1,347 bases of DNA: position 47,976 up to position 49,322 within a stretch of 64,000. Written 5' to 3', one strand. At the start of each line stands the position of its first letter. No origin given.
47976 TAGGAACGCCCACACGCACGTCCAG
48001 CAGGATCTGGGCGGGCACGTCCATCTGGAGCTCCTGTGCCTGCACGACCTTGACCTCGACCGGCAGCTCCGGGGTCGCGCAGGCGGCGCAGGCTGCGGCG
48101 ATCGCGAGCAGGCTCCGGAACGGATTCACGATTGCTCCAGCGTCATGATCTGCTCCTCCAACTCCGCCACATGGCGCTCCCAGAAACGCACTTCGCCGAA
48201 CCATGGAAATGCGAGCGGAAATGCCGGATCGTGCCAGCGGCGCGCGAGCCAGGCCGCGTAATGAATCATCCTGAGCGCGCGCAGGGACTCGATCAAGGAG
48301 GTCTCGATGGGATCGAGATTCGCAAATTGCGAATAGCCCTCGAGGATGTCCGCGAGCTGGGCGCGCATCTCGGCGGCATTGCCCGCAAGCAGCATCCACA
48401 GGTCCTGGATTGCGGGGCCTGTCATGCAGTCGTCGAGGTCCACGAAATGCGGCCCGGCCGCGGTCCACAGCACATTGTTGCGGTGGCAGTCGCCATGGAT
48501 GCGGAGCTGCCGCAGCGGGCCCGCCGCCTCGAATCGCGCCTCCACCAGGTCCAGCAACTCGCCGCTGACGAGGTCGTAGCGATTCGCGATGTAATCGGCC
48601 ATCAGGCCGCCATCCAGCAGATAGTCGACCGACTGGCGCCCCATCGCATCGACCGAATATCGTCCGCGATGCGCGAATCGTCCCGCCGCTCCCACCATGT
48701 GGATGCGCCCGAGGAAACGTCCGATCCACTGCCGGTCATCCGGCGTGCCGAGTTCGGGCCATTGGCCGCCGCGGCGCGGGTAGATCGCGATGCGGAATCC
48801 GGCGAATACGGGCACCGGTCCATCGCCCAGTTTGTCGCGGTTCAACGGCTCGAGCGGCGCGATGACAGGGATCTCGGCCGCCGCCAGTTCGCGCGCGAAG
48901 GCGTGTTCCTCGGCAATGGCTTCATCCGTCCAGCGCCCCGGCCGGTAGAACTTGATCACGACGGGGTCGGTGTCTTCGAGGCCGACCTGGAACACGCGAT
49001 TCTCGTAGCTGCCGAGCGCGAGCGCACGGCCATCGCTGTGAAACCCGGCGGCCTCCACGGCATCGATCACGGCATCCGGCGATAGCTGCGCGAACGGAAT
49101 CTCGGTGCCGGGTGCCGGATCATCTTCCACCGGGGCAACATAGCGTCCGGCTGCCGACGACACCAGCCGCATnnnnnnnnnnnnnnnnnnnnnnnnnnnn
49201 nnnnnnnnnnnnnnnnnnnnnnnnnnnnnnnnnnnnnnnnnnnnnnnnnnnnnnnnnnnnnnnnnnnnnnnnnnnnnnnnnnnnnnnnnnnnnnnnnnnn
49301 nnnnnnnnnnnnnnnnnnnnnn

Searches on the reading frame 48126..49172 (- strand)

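Call 9: search_protein_families(library=pfam, proteins=[window:48126-49172:-], max_evalue=0.01)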
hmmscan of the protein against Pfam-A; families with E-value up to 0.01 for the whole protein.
window:48126-49172:- (348 aa): 2 families
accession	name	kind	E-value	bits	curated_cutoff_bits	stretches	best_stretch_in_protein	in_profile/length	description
PF01636.29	APH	-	1e-32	114.3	23.2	1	54-284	7-231/239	Phosphotransferase enzyme family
PF02958.26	EcKL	-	0.0034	17.2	22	1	225-278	218-279/294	Ecdysteroid kinase-like family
